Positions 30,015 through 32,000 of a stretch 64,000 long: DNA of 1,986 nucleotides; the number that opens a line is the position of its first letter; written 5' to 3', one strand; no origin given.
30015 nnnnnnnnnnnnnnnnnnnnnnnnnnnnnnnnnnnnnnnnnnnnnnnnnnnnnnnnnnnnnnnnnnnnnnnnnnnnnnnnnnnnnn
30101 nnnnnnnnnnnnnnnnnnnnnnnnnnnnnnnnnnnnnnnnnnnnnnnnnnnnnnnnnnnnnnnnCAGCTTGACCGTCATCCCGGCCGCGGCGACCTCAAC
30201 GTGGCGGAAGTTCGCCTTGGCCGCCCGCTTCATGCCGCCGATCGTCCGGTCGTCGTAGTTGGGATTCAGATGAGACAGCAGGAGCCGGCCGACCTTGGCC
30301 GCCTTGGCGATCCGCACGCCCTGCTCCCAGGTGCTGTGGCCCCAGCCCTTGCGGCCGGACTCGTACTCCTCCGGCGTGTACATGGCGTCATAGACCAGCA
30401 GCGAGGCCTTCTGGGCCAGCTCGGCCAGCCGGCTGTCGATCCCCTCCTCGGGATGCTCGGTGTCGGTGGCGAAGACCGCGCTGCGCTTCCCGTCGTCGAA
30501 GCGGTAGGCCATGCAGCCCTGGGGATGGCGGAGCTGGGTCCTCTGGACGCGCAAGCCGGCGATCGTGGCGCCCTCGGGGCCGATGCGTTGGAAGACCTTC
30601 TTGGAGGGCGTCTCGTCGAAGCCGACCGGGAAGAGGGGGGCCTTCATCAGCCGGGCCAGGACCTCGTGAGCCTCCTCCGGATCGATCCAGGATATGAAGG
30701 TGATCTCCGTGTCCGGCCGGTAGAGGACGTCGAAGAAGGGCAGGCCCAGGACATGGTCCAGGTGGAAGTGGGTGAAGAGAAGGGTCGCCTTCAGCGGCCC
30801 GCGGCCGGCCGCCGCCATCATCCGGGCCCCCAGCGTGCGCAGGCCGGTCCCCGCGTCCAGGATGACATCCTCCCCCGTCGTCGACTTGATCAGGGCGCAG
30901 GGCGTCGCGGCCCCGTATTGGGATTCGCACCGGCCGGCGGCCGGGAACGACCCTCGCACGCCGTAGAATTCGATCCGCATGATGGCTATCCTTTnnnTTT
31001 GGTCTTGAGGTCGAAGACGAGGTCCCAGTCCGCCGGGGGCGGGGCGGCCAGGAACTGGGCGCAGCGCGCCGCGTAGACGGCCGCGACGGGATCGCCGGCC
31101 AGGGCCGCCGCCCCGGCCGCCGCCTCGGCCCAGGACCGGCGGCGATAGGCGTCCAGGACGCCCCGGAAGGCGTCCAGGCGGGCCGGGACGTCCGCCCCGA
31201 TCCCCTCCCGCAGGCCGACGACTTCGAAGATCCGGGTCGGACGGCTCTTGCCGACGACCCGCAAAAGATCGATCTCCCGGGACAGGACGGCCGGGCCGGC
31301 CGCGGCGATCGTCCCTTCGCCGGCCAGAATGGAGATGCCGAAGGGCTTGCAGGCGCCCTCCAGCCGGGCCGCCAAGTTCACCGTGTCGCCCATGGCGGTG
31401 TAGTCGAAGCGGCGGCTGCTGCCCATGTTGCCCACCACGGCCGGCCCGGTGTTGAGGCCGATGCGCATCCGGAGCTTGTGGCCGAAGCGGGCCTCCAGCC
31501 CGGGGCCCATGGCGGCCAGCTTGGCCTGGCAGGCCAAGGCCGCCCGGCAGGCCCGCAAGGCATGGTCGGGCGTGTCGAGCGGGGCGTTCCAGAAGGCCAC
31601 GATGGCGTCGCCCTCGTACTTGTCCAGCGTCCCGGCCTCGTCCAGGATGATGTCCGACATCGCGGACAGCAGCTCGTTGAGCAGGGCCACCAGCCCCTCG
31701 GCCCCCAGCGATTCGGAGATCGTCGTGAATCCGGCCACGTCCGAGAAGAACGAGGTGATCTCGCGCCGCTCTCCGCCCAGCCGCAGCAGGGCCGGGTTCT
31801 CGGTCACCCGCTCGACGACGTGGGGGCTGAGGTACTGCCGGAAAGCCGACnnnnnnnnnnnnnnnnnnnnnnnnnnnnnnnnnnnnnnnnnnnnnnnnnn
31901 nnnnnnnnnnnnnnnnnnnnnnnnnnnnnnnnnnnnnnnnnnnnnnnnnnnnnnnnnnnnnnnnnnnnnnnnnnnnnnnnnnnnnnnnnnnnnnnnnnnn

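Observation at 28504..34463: Complete cyclic-nucleotide signalling circuit in one translationally coupled operon: SH3 protein - M48 peptidase - CHASE2 cyclase - MBL-fold hydrolase - MscS channel with cNMP-binding domain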

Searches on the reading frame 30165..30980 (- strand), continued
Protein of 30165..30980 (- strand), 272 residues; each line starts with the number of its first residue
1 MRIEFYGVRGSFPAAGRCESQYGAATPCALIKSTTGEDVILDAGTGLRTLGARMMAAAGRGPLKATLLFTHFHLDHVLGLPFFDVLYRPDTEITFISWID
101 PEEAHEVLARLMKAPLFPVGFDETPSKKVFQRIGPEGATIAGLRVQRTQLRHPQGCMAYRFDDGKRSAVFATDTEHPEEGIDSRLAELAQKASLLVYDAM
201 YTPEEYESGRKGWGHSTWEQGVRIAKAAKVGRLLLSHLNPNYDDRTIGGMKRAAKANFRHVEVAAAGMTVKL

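Call 78: search_protein_families(library=pfam, proteins=[P0286, P0313, P0370, P0252, P0285, P0349, P0283, P0381, P0369, P0275], max_evalue=0.0001)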
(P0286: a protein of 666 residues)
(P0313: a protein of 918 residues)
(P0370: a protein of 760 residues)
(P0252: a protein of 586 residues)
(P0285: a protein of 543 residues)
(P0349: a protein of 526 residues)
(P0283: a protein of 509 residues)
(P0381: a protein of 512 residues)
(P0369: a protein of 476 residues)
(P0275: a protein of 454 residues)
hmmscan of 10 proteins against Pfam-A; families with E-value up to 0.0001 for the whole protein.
P0286 (666 aa): 4 families
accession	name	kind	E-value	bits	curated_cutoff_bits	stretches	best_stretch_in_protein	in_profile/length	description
PF00211.25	Guanylate_cyc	-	9.5e-51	172.4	21.9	1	484-664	5-182/183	Adenylate and Guanylate cyclase catalytic domain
PF12706.13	Lactamase_B_2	-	4.5e-21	75.8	27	1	37-232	2-200/200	Beta-lactamase superfamily domain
PF00072.30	Response_reg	-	1.8e-18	67.1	30.2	1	304-418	1-111/111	Response regulator receiver domain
PF00753.33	Lactamase_B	-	1.1e-08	35.7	22.7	1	33-197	13-162/196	Metallo-beta-lactamase superfamily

P0313 (918 aa): 8 families
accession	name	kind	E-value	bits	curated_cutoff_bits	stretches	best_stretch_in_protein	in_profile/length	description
PF02518.31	HATPase_c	-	1.3e-26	93.6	26.4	1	798-907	2-110/111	Histidine kinase-, DNA gyrase B-, and HSP90-like ATPase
PF12706.13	Lactamase_B_2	-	3.7e-17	63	27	1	40-242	4-200/200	Beta-lactamase superfamily domain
PF01590.32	GAF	-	2.8e-16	60.7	22.4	1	487-650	1-132/133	GAF domain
PF13185.12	GAF_2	-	5.6e-13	49.7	28.6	1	485-652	1-136/136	GAF domain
PF00512.31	HisKA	-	3.8e-12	46.5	26.9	1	683-750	2-63/66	His Kinase A (phospho-acceptor) domain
PF00753.33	Lactamase_B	-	1.6e-07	31.9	22.7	1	24-184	3-161/196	Metallo-beta-lactamase superfamily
PF13589.12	HATPase_c_3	-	2.1e-05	25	25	1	804-880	5-83/137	Histidine kinase-, DNA gyrase B-, and HSP90-like ATPase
PF14501.12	HATPase_c_5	-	4.1e-05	23.9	22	1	802-893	6-91/102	GHKL domain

P0370 (760 aa): 6 families
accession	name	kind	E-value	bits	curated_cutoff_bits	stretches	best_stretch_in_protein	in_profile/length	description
PF02518.31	HATPase_c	-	5.2e-23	82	26.4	1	647-755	2-108/111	Histidine kinase-, DNA gyrase B-, and HSP90-like ATPase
PF12706.13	Lactamase_B_2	-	7.3e-19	68.6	27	1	59-261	4-200/200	Beta-lactamase superfamily domain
PF00512.31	HisKA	-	7.8e-11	42.3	26.9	1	533-601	2-65/66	His Kinase A (phospho-acceptor) domain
PF01590.32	GAF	-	3.4e-08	34.6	22.4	1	339-465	1-110/133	GAF domain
PF14501.12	HATPase_c_5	-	1.4e-06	28.5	22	1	651-742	6-90/102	GHKL domain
PF00753.33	Lactamase_B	-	6e-05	23.5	22.7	0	43-100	3-64/196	Metallo-beta-lactamase superfamily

P0252 (586 aa): 2 families
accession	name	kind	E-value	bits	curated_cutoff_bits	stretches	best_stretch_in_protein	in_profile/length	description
PF12706.13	Lactamase_B_2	-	4.6e-17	62.7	27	1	39-239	3-200/200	Beta-lactamase superfamily domain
PF00753.33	Lactamase_B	-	6.1e-06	26.7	22.7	1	23-84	3-64/196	Metallo-beta-lactamase superfamily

P0285 (543 aa): 5 families
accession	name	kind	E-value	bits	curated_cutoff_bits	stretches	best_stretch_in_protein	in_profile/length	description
PF02518.31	HATPase_c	-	1.2e-18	68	26.4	1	434-542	2-109/111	Histidine kinase-, DNA gyrase B-, and HSP90-like ATPase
PF12706.13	Lactamase_B_2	-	3.3e-16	59.9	27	1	38-242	3-200/200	Beta-lactamase superfamily domain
PF00512.31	HisKA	-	2.7e-10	40.6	26.9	1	320-387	2-64/66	His Kinase A (phospho-acceptor) domain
PF14501.12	HATPase_c_5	-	3.9e-07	30.4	22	1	437-533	5-94/102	GHKL domain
PF00753.33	Lactamase_B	-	2.3e-05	24.9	22.7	1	23-184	3-161/196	Metallo-beta-lactamase superfamily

P0349 (526 aa): 3 families
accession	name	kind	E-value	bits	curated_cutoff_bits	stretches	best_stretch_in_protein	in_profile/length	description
PF21842.1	DUF6901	-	6.3e-73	245.3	27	1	289-511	1-222/222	Domain of unknown function (DUF6901)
PF12706.13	Lactamase_B_2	-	6.3e-18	65.5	27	1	40-234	4-198/200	Beta-lactamase superfamily domain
PF00753.33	Lactamase_B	-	1.7e-10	41.6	22.7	1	24-83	3-65/196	Metallo-beta-lactamase superfamily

P0283 (509 aa): 1 family
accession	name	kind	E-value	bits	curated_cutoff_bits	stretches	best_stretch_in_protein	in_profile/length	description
PF12706.13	Lactamase_B_2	-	5.3e-16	59.3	27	1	64-240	32-200/200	Beta-lactamase superfamily domain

P0381 (512 aa): 3 families
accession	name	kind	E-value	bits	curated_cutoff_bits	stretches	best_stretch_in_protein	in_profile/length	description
PF12706.13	Lactamase_B_2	-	1.8e-21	77.1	27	1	37-238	1-200/200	Beta-lactamase superfamily domain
PF00753.33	Lactamase_B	-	3.9e-07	30.6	22.7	1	23-235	3-194/196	Metallo-beta-lactamase superfamily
PF00989.32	PAS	-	6.6e-05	23.3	22.6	0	407-493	10-93/113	PAS fold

P0369 (476 aa): 1 family
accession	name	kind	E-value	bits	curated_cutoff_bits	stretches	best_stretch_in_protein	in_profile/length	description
PF12706.13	Lactamase_B_2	-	1.1e-12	48.4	27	1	40-237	5-200/200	Beta-lactamase superfamily domain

P0275 (454 aa): 1 family
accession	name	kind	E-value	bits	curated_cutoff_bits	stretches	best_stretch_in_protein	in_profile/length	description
PF12706.13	Lactamase_B_2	-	2.9e-18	66.6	27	1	68-272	3-200/200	Beta-lactamase superfamily domain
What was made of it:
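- A direct MBL-REC-cyclase fusion exists (call 78).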

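Call 83: list_cluster_members(proteins=[P0001, P0286])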
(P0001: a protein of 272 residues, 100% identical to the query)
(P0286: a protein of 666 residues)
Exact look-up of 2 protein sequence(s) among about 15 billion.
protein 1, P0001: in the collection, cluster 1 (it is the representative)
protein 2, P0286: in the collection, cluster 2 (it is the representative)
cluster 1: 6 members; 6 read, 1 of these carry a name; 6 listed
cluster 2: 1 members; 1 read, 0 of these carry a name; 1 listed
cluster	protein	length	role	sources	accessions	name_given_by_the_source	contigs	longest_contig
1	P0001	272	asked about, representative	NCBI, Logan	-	-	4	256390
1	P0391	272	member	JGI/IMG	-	phosphoribosyl 1,2-cyclic phosphodiesterase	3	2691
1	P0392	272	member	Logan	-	-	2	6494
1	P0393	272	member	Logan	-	-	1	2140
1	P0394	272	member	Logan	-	-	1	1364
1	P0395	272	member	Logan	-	-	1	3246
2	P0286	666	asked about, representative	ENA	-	-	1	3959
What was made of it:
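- Tried and rejected: The cluster look-up did not give one (call 83).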

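Call 87: fold_search(model_id=the predicted structure, library=viral)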
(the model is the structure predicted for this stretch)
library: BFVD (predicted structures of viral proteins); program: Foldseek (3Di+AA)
matches with E <= 10: 370; with E <= 0.001: 16
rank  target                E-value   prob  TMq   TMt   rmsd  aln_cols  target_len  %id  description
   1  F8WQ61                4.3e-08  1.00  0.68  0.59   3.6       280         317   14  (no name in the UniProt tables at hand)
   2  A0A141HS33            1.8e-07  1.00  0.63  0.72   5.2       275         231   11  (no name in the UniProt tables at hand)
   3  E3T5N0                3.2e-07  1.00  0.56  0.57   6.1       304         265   14  Putative metal-dependent hydrolase [Cafeteria roenbergensis virus (strain BV-PW1)]
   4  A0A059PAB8            1.5e-06  1.00  0.50  0.63   5.6       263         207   11  Putative hydrolase [Leuconostoc phage LN03]
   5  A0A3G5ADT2            1.6e-06  1.00  0.54  0.32  10.7       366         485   14  Beta-lactamase superfamily domain [Hyperionvirus sp.]
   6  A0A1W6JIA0            2.4e-06  1.00  0.45  0.52   6.2       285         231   16  Metallo-beta-lactamase domain-containing protein [Lactococcus phage AM6]
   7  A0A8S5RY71            3.0e-06  1.00  0.40  0.57   5.1       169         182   18  Pyrroloquinoline [Siphoviridae sp. ctEJG5]
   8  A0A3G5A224            3.6e-06  1.00  0.57  0.33  11.5       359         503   15  Beta-lactamase superfamily domain [Harvfovirus sp.]
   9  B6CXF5                8.7e-06  1.00  0.54  0.19   6.5       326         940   10  (no name in the UniProt tables at hand)
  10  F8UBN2                1.3e-05  1.00  0.51  0.41   7.0       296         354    9  (no name in the UniProt tables at hand)
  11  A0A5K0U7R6            3.9e-05  1.00  0.58  0.33  14.7       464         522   10  Metallo-beta-lactamase domain-containing protein [Yasminevirus sp. GU-2018]
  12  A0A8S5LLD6            4.2e-05  1.00  0.52  0.33  13.4       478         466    8  Putative exonuclease [Siphoviridae sp. ctKcB20]
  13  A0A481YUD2            6.2e-05  1.00  0.38  0.47   6.7       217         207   13  Uncharacterized protein [Marseillevirus LCMAC101]
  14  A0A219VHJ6            1.3e-04  1.00  0.31  0.49   5.0       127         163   16  Hydrolase [Leuconostoc phage CHB]
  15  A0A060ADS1            1.7e-04  1.00  0.44  0.51   7.0       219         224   16  Metallo-beta-lactamase domain protein [Enterococcus phage IME-EFm1]
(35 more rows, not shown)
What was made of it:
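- Viral fold matches are weak (call 87).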

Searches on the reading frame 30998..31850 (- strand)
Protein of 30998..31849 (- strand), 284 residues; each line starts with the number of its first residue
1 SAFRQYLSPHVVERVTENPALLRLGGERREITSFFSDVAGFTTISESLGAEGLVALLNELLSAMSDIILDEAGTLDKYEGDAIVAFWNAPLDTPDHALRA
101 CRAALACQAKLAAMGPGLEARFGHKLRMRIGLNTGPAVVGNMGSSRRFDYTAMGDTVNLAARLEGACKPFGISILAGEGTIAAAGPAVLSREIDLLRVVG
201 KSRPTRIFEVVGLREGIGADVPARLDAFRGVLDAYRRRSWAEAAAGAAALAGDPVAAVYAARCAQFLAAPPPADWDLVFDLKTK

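Call 40: search_solved_structures(query=window:30998-31850:-, max_evalue=0.00001, show_alignments=4)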
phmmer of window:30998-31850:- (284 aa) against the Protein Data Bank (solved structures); distinct sequences matched with E-value up to 0.00001: 0.
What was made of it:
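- Tried and rejected: It was out of frame and returned nothing (call 40).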

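Call 41: search_solved_structures(query=window:30998-31849:-, max_evalue=0.00001, show_alignments=4)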
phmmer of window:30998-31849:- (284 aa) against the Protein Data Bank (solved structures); distinct sequences matched with E-value up to 0.00001: 46.
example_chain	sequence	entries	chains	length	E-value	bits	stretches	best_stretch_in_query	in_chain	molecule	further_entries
6fht_A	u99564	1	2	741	1.1e-33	120.4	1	2-216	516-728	Bacteriophytochrome,Adenylate cyclase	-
3r5g_A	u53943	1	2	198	7e-32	114.6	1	23-218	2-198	CyaB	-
2w01_A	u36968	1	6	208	2.6e-29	106.1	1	22-216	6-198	ADENYLATE CYCLASE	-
1wc1_A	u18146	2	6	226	4.1e-26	95.7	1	22-177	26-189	ADENYLATE CYCLASE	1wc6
1wc0_A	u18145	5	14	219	9.3e-26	94.5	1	26-177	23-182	ADENYLATE CYCLASE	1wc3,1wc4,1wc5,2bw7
5x4u_A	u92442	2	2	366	2.3e-18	70.3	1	4-171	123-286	Photoactivated adenylyl cyclase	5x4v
6aoa_A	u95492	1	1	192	2.6e-18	70.1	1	27-204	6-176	Bacterio-rhodopsin/guanylyl cyclase 1 fusion protein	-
4yus_A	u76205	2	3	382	2.6e-18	70.1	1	4-171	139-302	Family 3 adenylate cyclase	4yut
9f1w_A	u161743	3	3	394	2.9e-18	69.9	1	4-171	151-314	Family 3 adenylate cyclase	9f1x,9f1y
6ao9_A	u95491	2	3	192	5.9e-18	68.9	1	27-204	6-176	Bacterio-rhodopsin/guanylyl cyclase 1 fusion protein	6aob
5x4t_A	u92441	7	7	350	6.7e-18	68.7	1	4-171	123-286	Photoactivated adenylyl cyclase | Family 3 adenylate cyclase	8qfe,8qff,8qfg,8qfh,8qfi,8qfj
9f1z_A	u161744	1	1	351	6.7e-18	68.7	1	4-171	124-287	Family 3 adenylate cyclase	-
5oyh_A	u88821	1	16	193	2.1e-17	67.1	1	27-204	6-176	Nucleotide cyclase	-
5mbg_A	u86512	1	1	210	4.3e-17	66.1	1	32-178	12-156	Beta subunit of photoactivated adenylyl cyclase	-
6sir_A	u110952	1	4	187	4.4e-17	66.1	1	27-203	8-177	Nucleotide cyclase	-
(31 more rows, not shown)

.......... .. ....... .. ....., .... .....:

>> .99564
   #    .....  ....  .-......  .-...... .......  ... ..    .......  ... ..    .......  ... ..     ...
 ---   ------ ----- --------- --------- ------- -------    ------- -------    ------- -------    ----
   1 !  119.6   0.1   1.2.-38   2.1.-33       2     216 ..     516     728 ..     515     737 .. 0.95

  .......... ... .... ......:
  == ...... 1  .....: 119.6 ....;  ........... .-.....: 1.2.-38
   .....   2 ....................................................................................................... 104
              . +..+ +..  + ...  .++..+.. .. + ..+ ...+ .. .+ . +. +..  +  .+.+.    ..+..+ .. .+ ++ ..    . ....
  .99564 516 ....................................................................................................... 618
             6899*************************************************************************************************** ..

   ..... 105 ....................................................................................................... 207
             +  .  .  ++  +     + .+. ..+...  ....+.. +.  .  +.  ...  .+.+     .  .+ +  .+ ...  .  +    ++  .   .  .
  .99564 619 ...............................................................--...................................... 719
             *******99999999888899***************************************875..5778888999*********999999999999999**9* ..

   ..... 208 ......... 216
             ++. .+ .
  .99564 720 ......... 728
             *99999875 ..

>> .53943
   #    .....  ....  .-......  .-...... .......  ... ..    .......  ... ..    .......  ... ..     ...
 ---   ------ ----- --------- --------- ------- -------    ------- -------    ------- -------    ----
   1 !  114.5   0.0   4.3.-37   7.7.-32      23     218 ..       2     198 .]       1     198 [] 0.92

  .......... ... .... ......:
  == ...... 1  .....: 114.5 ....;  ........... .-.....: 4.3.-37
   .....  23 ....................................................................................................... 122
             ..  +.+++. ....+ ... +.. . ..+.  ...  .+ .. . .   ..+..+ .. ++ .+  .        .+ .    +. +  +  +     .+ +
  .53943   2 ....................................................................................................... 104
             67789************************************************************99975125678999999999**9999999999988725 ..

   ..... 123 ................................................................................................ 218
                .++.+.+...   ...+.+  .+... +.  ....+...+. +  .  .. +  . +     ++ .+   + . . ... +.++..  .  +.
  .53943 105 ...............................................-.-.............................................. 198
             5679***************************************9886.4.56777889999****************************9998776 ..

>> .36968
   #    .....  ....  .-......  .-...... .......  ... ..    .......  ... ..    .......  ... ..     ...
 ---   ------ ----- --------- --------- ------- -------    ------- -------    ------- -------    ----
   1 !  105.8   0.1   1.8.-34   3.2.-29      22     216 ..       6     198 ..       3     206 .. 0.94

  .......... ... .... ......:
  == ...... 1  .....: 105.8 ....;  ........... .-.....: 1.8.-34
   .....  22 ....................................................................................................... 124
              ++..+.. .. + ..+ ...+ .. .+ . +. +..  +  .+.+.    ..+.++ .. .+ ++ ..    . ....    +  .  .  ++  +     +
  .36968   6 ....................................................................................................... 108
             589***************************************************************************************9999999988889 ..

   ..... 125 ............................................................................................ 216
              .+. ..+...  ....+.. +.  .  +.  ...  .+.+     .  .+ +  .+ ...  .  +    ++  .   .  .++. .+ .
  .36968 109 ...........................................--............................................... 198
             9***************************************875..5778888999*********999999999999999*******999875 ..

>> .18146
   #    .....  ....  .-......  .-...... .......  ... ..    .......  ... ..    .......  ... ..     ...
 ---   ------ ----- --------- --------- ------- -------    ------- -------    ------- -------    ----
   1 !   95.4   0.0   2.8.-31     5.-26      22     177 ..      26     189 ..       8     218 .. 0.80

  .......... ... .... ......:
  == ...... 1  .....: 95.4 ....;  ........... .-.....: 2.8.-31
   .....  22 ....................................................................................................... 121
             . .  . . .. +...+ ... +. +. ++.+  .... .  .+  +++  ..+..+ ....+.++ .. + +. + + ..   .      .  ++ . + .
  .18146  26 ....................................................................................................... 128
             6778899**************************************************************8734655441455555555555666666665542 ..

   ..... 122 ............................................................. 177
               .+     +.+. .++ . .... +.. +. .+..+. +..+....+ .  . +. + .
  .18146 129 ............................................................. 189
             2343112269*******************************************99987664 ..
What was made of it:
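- On Class III (IIIb) adenylate cyclase with CHASE2 sensor: T558 aligns with the Thr of CyaB and CyaC (call 41).
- It aligns to the experimentally studied cyclases CyaB and CyaC (call 41). In Cya2 the aligned position is Glu, and Lys in the E-to-K variant (call 41).
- Tried and rejected: It was repeated in frame (call 41).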
